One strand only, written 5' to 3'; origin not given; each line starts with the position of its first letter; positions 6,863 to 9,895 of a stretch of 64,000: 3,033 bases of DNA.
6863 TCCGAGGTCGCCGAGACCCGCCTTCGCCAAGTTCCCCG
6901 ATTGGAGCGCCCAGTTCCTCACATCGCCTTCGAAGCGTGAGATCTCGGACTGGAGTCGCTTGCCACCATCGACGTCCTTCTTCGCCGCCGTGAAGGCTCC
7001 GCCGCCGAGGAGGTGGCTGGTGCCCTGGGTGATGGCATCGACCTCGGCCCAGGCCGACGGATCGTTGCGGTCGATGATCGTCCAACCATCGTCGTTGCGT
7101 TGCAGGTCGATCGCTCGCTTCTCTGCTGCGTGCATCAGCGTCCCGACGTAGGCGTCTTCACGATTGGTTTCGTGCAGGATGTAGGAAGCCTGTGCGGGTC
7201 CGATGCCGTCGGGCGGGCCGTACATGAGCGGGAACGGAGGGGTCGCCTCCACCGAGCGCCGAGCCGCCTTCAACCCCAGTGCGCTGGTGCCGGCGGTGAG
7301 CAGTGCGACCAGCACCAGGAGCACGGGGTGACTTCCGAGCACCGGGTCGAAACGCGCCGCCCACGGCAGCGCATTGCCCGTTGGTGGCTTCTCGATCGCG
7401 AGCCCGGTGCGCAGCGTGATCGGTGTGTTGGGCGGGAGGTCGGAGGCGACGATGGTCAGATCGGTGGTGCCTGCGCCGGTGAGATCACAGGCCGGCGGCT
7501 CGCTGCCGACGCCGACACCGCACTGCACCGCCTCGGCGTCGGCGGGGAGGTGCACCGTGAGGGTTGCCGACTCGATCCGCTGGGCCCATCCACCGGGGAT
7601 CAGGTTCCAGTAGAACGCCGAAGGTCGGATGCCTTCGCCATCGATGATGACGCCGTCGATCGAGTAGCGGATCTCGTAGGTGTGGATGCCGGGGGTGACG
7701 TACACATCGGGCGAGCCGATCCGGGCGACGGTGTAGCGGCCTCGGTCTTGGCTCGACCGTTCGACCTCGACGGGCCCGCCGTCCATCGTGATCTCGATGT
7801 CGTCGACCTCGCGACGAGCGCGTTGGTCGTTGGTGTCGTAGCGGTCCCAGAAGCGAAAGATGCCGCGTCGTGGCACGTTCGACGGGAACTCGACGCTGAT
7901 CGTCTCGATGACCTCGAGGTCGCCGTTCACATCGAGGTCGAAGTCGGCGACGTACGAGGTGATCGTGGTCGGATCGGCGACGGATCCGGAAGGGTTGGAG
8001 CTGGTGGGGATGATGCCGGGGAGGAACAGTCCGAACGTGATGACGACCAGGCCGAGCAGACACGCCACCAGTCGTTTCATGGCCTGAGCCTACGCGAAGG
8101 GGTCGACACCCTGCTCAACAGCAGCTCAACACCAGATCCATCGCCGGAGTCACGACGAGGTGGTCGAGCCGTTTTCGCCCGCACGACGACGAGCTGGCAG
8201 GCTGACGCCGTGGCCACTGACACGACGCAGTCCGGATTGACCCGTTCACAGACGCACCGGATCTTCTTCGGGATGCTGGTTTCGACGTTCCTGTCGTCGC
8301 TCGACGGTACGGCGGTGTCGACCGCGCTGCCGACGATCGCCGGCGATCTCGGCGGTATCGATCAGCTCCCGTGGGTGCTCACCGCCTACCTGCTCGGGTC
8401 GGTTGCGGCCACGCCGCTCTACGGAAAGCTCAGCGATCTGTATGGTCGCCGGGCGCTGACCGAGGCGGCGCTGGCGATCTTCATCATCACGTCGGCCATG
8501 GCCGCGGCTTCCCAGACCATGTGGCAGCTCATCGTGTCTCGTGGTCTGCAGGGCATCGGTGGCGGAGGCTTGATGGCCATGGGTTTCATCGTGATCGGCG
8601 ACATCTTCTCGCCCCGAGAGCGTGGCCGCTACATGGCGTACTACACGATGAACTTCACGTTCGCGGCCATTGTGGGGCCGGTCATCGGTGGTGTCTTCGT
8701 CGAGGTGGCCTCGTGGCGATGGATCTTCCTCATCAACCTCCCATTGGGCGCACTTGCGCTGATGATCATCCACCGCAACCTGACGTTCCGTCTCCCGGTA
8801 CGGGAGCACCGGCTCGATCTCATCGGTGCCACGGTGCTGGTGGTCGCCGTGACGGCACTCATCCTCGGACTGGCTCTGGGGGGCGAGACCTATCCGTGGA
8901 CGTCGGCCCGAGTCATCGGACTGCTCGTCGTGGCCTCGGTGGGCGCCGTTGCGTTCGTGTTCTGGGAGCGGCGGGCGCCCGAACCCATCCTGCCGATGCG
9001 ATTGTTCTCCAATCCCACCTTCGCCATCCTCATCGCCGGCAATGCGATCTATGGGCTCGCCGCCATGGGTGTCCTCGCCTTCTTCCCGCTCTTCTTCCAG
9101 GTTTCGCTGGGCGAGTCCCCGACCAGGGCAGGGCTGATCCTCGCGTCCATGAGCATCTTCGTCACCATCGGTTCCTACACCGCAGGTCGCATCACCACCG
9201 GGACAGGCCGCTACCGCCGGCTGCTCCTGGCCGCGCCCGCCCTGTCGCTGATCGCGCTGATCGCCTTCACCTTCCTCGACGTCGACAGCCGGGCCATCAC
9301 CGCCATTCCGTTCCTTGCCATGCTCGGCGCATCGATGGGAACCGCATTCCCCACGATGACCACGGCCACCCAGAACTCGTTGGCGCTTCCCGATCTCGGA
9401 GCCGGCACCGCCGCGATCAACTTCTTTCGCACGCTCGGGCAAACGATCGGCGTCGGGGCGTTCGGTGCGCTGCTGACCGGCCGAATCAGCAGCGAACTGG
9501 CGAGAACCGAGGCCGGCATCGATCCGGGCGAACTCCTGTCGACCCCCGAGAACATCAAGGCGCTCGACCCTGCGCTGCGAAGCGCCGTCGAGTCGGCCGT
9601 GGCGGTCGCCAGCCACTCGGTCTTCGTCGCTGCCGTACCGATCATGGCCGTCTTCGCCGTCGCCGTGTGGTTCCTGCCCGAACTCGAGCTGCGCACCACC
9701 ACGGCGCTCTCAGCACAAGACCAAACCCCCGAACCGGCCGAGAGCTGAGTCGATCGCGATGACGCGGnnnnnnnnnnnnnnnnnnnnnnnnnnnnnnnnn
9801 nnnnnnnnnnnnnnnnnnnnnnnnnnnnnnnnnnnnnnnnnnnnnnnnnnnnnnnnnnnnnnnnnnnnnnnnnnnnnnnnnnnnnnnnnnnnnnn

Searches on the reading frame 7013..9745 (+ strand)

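Call 42: search_protein_families(library=pfam, proteins=[window:7013-9745:+], max_evalue=0.0001)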
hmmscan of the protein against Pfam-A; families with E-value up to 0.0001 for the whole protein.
window:7013-9745:+ (911 aa): 3 families
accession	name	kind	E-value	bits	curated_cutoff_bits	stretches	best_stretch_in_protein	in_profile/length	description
PF07690.21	MFS_1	-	5.7e-50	170.6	33.4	1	422-813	2-346/347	Major Facilitator Superfamily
PF00083.30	Sugar_tr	-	7e-12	45.4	22.3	1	453-585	49-187/452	Sugar (and other) transporter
PF06609.19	TRI12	-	1e-11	44.5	23.2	1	433-830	61-474/599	Fungal trichothecene efflux pump (TRI12)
